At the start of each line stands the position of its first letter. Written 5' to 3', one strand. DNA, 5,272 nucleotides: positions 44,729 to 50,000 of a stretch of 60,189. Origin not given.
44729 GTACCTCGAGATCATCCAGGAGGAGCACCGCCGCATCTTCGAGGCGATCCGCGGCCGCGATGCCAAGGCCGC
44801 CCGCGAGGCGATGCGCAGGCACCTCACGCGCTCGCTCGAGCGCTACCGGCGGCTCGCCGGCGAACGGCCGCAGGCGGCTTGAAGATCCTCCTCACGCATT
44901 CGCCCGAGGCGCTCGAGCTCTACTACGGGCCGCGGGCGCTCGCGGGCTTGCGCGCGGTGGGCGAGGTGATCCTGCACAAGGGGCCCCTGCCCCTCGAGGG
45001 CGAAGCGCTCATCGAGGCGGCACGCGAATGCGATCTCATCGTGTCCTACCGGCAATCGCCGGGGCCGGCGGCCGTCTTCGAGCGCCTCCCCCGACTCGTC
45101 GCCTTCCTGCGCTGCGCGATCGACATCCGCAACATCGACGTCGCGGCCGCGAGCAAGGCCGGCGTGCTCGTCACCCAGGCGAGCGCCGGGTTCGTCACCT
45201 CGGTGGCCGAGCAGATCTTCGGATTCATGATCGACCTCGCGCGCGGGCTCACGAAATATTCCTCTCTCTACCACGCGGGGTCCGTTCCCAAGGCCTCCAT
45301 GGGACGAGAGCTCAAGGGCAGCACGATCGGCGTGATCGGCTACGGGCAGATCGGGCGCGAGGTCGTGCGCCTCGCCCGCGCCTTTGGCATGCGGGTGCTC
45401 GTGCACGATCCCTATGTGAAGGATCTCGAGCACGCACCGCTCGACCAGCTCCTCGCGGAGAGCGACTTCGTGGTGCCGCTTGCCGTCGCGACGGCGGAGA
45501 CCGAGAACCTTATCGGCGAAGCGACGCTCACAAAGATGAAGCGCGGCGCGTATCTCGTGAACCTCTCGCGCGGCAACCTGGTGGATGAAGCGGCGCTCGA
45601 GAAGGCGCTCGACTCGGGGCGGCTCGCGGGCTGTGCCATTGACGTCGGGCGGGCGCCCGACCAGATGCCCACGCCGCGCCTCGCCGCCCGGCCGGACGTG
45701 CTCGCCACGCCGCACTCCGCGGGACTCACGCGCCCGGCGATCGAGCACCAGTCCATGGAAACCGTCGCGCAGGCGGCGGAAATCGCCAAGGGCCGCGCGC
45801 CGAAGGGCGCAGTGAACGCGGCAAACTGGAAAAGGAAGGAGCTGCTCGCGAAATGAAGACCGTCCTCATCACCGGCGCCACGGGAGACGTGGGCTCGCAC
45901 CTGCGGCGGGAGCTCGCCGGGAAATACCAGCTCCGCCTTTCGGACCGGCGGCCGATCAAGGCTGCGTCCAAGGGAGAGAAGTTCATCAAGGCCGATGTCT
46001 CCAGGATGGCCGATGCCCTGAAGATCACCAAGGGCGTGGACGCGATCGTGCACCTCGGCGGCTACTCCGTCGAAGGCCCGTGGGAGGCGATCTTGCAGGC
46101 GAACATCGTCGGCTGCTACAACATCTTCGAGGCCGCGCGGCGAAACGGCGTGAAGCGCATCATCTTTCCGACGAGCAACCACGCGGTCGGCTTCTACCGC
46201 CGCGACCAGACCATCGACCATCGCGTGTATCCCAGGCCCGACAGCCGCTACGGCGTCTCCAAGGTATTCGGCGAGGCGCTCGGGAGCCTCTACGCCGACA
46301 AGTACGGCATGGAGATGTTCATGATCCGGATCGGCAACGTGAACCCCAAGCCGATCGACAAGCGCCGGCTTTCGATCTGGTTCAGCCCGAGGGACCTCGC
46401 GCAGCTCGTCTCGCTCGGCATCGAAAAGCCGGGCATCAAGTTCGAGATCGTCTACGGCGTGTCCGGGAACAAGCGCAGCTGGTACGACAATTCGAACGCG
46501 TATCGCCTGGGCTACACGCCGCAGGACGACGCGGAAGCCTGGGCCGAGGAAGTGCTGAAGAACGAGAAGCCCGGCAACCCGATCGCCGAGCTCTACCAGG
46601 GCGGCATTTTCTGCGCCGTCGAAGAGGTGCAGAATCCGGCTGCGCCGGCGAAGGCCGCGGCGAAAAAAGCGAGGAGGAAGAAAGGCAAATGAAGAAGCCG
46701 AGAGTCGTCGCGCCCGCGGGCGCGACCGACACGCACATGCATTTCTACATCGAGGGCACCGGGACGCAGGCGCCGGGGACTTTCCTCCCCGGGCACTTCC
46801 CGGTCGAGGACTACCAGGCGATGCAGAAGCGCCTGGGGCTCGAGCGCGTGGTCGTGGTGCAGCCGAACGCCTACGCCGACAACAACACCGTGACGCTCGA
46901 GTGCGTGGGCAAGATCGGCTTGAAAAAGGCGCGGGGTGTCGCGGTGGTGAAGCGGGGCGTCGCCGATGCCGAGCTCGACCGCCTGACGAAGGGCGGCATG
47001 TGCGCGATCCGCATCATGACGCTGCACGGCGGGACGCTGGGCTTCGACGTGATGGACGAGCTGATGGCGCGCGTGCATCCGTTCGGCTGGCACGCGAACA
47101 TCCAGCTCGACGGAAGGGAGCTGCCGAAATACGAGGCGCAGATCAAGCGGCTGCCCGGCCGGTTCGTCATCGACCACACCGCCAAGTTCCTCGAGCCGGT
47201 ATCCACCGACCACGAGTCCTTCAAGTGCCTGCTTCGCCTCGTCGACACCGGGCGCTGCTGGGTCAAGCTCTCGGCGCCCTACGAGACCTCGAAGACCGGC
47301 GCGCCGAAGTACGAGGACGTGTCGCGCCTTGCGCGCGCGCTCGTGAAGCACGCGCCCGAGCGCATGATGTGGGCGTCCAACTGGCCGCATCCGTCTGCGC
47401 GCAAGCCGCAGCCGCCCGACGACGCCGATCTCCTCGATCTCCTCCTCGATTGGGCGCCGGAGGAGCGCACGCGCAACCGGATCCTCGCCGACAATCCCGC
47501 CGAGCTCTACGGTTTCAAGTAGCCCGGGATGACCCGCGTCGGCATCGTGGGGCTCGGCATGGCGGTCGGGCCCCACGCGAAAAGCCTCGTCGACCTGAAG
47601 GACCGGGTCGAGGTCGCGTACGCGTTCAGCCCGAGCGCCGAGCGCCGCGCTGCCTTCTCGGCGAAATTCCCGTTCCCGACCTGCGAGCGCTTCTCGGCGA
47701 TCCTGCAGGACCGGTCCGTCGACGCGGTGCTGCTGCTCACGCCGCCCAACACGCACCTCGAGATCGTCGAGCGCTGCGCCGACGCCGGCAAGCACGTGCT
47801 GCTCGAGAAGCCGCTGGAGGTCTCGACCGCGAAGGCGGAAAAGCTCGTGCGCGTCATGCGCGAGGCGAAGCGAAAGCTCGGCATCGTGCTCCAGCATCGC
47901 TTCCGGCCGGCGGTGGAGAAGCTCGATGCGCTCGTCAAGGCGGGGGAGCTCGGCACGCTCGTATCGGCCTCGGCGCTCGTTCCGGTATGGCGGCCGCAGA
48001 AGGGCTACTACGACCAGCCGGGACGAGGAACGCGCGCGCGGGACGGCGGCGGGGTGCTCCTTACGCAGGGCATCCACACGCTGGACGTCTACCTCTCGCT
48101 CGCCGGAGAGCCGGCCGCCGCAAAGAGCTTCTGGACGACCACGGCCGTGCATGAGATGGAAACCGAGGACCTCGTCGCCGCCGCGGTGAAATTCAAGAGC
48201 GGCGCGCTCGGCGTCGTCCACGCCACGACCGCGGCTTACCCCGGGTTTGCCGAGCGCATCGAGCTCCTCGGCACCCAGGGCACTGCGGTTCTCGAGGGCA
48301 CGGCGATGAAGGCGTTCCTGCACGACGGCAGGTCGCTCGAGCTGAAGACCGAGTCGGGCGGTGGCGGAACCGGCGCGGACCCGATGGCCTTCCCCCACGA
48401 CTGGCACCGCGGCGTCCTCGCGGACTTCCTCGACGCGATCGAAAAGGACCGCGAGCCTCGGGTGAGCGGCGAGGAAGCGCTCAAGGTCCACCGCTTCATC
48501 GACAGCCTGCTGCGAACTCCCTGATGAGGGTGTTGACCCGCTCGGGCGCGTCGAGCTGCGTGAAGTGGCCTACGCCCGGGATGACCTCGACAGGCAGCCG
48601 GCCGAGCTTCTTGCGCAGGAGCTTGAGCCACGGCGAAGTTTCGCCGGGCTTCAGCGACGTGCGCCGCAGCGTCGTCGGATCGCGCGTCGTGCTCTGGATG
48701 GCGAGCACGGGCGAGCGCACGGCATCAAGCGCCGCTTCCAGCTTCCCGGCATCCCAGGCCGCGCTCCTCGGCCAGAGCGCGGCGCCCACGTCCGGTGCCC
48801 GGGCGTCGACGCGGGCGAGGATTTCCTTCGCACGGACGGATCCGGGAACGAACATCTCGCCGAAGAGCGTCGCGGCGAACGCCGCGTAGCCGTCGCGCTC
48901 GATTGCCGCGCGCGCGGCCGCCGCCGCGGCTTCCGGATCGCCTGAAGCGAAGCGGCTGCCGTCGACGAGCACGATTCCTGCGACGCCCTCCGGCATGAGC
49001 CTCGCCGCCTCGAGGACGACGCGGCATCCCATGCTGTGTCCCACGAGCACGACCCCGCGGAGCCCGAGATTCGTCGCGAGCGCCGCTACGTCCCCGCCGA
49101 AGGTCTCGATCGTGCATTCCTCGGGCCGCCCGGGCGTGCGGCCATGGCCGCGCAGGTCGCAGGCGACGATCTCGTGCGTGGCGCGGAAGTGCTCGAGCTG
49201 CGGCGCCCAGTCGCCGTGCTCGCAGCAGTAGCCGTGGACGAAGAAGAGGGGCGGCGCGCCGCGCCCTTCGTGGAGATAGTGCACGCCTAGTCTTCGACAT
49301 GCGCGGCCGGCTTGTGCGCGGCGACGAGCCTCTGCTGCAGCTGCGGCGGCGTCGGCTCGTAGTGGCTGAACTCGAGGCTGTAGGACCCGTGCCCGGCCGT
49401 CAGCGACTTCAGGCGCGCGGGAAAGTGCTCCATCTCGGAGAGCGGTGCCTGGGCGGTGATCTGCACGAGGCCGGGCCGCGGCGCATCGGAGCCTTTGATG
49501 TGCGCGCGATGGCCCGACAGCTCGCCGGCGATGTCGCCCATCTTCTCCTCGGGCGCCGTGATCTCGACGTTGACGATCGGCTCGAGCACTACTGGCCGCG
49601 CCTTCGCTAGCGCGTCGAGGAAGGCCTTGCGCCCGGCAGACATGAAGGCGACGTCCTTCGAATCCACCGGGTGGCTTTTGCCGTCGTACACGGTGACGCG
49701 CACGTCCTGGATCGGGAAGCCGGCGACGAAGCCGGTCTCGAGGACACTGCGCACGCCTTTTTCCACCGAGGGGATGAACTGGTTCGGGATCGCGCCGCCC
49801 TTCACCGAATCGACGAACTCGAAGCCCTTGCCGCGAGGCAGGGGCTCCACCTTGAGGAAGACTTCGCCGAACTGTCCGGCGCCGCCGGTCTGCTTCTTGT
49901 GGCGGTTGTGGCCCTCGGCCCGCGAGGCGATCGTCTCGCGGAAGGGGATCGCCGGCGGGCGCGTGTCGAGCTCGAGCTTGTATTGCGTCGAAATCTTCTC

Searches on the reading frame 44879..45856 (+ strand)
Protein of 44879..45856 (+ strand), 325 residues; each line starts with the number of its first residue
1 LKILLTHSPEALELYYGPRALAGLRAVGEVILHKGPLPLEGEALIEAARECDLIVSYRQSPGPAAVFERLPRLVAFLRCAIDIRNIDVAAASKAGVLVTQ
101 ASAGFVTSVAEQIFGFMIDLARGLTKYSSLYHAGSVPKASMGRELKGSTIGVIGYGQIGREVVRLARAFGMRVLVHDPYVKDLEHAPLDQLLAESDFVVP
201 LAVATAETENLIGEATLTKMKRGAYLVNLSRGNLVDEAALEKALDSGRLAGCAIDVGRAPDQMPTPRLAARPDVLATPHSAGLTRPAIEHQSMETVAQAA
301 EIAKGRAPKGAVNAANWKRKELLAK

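Call 57: search_protein_families(library=pfam, proteins=[window:44879-45856:+], max_evalue=0.0001)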
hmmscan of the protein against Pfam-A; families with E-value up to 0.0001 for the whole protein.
window:44879-45856:+ (325 aa): 3 families
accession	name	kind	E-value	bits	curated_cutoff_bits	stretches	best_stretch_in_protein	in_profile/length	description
PF02826.25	2-Hacid_dh_C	-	3.3e-48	163.9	25.1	1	114-281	1-178/178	D-isomer specific 2-hydroxyacid dehydrogenase, NAD binding domain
PF00389.36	2-Hacid_dh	-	7.4e-14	52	24.6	1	24-313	15-134/134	D-isomer specific 2-hydroxyacid dehydrogenase, catalytic domain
PF13478.12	XdhC_C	-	9.3e-05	23.4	29.7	0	152-246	3-67/125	XdhC Rossmann domain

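Call 84: search_protein_families(library=ncbifam, proteins=[window:44879-45856:+], max_evalue=1e-8)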
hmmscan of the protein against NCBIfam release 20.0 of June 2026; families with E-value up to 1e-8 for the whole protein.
window:44879-45856:+ (325 aa): 21 families
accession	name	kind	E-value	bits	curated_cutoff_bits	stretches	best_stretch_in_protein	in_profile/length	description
TIGR01327.1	PGDH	equivalog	7.4e-52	176.8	454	1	40-321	30-319/525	phosphoglycerate dehydrogenase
NF009714.1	PRK13243.1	equivalog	3.9e-44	151.3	455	1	29-314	24-324/332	glyoxylate reductase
NF008759.0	PRK11790.1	equivalog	2.8e-43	148.1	404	1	38-316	42-330/410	phosphoglycerate dehydrogenase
NF005069.0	PRK06487.1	equivalog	1.3e-42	145.9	448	1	49-290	47-298/320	2-hydroxyacid dehydrogenase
NF005387.0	PRK06932.1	equivalog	3.4e-35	121.5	492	1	42-289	36-296/314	2-hydroxyacid dehydrogenase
NF006263.0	PRK08410.1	equivalog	5.8e-31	108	389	1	66-282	57-286/311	D-2-hydroxyacid dehydrogenase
NF041369.1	Dhydh_Halo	equivalog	3.4e-30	105.3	400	1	77-289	62-281/305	D-2-hydroxyacid dehydrogenase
NF000492.1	vanH_gen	exception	2.7e-29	102.2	540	1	80-258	74-253/312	D-lactate dehydrogenase VanH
NF011938.0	PRK15409.1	equivalog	4.3e-26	91.7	492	1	64-312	58-318/324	glyoxylate/hydroxypyruvate reductase GhrB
NF000371.1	vanH_Agroup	exception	2.6e-25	89.3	700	1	80-258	79-258/322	VanH-A/VanH-Pt family D-lactate dehydrogenase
NF005750.0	PRK07574.1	equivalog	3.3e-25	89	329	1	68-284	110-338/386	NAD-dependent formate dehydrogenase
NF001309.0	PRK00257.1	equivalog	4.8e-25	88.3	434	1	139-283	108-258/379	4-phosphoerythronate dehydrogenase PdxB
NF000128.1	vanH-Sc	exception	2.1e-23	83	650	1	80-284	94-312/337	D-lactate dehydrogenase VanH-Sc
NF000112.1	vanH-Amyco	exception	6.1e-22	78.3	625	1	80-258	103-282/348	VanH-AOV family D-lactate dehydrogenase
NF005027.0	PRK06436.1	equivalog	6.5e-22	78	261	1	83-258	60-237/303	2-hydroxyacid dehydrogenase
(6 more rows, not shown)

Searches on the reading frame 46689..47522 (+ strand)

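Call 57: search_protein_families(library=pfam, proteins=[window:46689-47522:+], max_evalue=0.0001)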
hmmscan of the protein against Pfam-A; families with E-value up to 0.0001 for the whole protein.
window:46689-47522:+ (277 aa): 1 family
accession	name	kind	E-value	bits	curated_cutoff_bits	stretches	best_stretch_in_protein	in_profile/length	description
PF04909.20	Amidohydro_2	-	2e-38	133.3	26.4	1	14-276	2-289/289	Amidohydrolase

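Call 84: search_protein_families(library=ncbifam, proteins=[window:46689-47522:+], max_evalue=1e-8)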
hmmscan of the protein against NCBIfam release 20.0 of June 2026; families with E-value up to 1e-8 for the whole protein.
window:46689-47522:+ (277 aa): 1 family
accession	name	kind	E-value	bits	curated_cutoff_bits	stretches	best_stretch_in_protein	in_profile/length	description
NF042924.1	SlmHylase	equivalog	4.4e-43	147.5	500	1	6-275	24-297/299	4-sulfomuconolactone hydrolase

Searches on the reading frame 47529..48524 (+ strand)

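Call 57: search_protein_families(library=pfam, proteins=[window:47529-48524:+], max_evalue=0.0001)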
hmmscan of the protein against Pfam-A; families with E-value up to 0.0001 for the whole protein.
window:47529-48524:+ (331 aa): 3 families
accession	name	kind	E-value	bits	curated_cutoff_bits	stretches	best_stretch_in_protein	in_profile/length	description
PF22725.1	GFO_IDH_MocA_C3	-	4.3e-24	85.3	27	1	130-253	2-123/124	GFO/IDH/MocA C-terminal domain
PF01408.29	GFO_IDH_MocA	-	2.3e-23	83.6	24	1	3-117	2-116/120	Oxidoreductase family, NAD-binding Rossmann fold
PF02894.22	GFO_IDH_MocA_C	-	1.2e-13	51.8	22.9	1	135-325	3-204/218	Oxidoreductase family, C-terminal alpha/beta domain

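Call 84: search_protein_families(library=ncbifam, proteins=[window:47529-48524:+], max_evalue=1e-8)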
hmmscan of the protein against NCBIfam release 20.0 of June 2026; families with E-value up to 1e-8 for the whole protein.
window:47529-48524:+ (331 aa): 6 families
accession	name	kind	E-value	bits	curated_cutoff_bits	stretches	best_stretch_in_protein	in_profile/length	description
TIGR04380.1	myo_inos_iolG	equivalog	2.6e-37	128.5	355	1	1-322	1-314/330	inositol 2-dehydrogenase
NF040723.1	UDP-GlcNAcDh_Arch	equivalog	8.2e-26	91.2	450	1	3-318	2-288/302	UDP-N-acetylglucosamine 3-dehydrogenase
NF041392.1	XylDh_Gfo6_Halo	equivalog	2.2e-18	66.2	350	1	3-276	18-291/350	D-xylose 1-dehydrogenase Gfo6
NF008607.0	PRK11579.1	subfamily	1.2e-17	64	330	1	3-254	6-248/346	oxidoreductase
NF052479.1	LevoglcsnDh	equivalog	3e-16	59.1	650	1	45-147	54-157/386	levoglucosan dehydrogenase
NF007574.0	PRK10206.1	equivalog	1.1e-13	51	352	1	18-197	20-192/345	oxidoreductase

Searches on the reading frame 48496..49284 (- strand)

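Call 57: search_protein_families(library=pfam, proteins=[window:48496-49284:-], max_evalue=0.0001)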
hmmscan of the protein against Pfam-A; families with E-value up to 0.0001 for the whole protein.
window:48496-49284:- (262 aa): 4 families
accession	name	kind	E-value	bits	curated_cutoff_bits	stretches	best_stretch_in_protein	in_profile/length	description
PF12697.13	Abhydrolase_6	-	2.5e-24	87.6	26.3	1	13-251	1-215/217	Alpha/beta hydrolase family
PF00561.26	Abhydrolase_1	-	4e-19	69.7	25.8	1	11-247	1-245/245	alpha/beta hydrolase fold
PF12146.15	Hydrolase_4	-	1.5e-08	34.6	27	1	14-107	8-107/239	Serine aminopeptidase, S33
PF06821.19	Ser_hydrolase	-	4.8e-06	27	22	1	77-132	56-113/172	Serine hydrolase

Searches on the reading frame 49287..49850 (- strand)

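Call 57: search_protein_families(library=pfam, proteins=[window:49287-49850:-], max_evalue=0.0001)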
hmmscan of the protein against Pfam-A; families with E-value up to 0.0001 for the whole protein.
window:49287-49850:- (187 aa): 2 families
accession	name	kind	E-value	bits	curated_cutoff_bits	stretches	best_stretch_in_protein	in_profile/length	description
PF03764.24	EFG_IV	-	3.3e-28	98.3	24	1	1-84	37-120/121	Elongation factor G, domain IV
PF00679.30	EFG_C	-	1.6e-24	86.2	27.9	1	88-174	2-88/89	Elongation factor G C-terminus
